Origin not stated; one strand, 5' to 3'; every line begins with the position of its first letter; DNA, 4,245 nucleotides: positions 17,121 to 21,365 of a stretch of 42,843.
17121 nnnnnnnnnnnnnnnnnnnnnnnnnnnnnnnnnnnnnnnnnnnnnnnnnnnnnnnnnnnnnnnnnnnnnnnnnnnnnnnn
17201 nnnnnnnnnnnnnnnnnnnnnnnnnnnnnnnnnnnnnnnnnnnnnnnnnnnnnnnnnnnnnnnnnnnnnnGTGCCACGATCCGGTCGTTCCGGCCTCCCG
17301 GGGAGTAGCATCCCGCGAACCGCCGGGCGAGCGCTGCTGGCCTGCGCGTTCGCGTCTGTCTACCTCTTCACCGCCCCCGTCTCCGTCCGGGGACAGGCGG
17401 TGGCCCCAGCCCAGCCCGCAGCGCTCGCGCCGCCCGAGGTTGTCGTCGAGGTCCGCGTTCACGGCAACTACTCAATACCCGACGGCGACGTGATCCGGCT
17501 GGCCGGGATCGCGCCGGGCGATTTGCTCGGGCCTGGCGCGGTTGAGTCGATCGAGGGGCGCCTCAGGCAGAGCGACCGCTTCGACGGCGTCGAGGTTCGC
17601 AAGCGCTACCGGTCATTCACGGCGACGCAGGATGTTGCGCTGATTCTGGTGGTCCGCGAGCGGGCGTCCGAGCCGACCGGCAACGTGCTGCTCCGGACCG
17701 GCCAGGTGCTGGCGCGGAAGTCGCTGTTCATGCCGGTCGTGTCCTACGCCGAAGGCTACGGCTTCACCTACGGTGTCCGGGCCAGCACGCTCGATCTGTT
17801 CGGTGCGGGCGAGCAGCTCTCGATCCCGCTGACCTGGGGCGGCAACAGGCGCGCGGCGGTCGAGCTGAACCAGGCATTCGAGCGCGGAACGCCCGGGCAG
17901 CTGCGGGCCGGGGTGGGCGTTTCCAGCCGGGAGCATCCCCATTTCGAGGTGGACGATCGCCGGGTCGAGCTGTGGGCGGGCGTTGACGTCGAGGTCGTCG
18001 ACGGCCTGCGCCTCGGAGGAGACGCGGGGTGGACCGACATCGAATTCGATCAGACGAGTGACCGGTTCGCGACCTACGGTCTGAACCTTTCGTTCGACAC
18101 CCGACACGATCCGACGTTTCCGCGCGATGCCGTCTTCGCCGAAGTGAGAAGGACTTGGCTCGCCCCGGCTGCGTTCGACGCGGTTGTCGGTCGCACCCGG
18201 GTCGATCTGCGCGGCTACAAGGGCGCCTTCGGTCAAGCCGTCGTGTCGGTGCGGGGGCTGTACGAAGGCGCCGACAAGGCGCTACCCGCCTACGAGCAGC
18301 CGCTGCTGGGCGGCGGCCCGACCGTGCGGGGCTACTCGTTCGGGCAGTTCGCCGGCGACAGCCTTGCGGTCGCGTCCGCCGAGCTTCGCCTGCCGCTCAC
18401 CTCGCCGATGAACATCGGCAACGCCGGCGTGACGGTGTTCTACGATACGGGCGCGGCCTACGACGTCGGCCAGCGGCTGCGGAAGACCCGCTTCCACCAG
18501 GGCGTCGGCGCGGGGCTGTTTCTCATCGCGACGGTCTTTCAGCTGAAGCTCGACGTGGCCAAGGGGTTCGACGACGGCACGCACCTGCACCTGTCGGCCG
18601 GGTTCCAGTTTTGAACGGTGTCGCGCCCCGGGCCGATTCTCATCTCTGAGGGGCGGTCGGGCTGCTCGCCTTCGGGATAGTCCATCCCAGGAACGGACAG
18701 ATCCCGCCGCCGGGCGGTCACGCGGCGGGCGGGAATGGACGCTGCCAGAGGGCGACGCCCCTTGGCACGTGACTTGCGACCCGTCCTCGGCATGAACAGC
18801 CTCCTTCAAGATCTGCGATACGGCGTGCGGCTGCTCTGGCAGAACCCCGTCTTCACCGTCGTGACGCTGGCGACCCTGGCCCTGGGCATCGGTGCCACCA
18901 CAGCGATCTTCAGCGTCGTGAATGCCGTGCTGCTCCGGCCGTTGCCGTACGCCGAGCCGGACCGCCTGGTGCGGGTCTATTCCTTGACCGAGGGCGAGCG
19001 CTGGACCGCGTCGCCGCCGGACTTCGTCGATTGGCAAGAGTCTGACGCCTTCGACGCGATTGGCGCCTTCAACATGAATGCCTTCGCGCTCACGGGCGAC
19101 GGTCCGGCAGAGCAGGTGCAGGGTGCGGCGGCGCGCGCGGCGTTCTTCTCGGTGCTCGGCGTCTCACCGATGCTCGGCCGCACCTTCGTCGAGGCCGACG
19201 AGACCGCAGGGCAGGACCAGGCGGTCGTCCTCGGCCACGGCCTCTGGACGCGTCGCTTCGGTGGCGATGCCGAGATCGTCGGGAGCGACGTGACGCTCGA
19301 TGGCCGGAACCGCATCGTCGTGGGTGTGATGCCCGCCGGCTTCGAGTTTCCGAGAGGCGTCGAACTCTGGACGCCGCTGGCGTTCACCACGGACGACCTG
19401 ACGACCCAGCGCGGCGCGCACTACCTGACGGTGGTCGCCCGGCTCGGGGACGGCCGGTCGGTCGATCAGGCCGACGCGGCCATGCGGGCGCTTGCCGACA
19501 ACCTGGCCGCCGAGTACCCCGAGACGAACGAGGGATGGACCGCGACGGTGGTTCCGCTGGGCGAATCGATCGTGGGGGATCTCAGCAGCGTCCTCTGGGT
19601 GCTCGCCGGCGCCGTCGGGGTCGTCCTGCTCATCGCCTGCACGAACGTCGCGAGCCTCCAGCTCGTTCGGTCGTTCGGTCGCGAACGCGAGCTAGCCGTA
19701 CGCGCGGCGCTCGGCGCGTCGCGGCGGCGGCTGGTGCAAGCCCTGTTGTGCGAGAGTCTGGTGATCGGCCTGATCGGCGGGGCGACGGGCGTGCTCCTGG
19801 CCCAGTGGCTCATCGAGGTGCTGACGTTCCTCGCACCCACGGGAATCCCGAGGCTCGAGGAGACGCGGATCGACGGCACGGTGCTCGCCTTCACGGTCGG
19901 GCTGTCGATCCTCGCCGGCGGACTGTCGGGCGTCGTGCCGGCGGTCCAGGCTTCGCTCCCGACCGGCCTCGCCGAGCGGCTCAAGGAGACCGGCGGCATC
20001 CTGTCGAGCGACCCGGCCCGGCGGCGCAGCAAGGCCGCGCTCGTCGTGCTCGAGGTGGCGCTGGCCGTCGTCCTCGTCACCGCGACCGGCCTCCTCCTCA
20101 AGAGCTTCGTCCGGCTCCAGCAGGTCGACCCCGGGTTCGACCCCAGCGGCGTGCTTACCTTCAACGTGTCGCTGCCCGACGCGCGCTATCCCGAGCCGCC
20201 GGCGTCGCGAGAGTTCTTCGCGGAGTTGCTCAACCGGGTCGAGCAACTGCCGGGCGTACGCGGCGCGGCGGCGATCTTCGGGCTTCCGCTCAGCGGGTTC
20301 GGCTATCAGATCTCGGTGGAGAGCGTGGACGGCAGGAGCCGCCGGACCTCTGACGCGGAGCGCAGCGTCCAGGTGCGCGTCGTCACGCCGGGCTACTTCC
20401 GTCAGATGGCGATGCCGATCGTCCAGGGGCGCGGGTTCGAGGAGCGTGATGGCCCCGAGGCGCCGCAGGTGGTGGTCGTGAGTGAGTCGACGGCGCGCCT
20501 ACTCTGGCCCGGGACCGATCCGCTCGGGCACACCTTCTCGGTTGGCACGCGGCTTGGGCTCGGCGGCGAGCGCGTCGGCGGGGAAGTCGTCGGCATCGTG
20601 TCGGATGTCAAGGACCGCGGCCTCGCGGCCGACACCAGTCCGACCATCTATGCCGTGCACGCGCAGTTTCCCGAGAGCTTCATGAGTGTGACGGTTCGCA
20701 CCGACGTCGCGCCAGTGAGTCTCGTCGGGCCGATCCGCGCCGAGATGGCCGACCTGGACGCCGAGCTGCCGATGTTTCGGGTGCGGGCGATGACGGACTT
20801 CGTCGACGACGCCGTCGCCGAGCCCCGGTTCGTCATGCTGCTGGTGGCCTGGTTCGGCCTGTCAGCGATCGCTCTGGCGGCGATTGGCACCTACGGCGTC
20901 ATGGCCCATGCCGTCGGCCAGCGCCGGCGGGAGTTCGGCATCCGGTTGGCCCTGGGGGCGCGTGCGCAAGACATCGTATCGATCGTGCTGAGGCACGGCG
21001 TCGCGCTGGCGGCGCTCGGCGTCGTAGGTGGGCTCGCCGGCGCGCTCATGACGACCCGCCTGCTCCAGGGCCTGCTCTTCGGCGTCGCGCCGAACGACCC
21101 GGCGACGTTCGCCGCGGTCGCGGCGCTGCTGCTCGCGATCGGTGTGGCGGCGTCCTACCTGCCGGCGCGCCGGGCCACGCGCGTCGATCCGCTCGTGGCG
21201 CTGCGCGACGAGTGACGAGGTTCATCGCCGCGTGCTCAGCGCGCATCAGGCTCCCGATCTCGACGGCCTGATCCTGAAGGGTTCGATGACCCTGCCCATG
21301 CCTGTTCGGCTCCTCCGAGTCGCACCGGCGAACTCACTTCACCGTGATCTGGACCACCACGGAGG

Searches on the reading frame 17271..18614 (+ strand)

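Call 10: search_protein_families(library=pfam, proteins=[window:17271-18614:+])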
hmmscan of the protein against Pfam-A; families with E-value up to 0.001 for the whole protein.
window:17271-18614:+ (447 aa): 3 families
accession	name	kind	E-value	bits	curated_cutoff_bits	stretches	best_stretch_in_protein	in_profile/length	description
PF01103.29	Omp85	-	4.6e-16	59.7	24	1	268-447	116-319/325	Omp85 superfamily domain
PF03865.19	ShlB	-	7e-05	22.9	22.7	1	335-416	231-309/311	Haemolysin secretion/activation protein ShlB/FhaC/HecB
PF07244.20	POTRA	-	0.00042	21.4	21.3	1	58-131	3-79/79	Surface antigen variable number repeat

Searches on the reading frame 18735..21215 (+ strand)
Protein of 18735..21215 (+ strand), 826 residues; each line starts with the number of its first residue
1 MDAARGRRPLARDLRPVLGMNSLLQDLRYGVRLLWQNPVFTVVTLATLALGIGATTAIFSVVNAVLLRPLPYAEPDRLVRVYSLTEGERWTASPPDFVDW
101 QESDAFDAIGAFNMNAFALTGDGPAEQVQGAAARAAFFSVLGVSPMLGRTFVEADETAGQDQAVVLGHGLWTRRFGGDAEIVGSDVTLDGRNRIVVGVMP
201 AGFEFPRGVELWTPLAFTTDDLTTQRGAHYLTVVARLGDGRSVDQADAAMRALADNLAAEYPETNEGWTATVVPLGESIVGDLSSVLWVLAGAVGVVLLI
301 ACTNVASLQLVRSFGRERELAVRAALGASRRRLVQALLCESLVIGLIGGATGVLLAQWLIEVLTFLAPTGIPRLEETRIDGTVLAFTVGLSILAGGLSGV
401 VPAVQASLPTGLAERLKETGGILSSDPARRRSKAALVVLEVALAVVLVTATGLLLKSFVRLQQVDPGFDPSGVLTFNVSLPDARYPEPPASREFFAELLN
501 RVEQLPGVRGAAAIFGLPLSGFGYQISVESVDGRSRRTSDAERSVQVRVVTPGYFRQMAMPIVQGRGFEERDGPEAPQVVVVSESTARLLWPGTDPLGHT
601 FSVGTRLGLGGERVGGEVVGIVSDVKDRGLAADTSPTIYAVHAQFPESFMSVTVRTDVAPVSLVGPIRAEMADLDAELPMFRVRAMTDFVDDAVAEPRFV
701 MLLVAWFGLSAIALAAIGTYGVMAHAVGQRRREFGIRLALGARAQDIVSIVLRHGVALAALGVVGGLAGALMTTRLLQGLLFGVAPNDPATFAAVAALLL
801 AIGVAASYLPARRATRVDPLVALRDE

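Call 10: search_protein_families(library=pfam, proteins=[window:18735-21215:+])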
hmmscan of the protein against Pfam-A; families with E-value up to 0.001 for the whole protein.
window:18735-21215:+ (826 aa): 2 families
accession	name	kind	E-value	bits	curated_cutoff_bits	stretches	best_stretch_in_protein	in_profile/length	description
PF12704.14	MacB_PCD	-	6.9e-35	121.7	27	2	41-253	1-207/207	MacB-like periplasmic core domain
PF02687.27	FtsX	-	2.9e-21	76.2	25.5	2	707-819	3-120/120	FtsX-like permease C-terminal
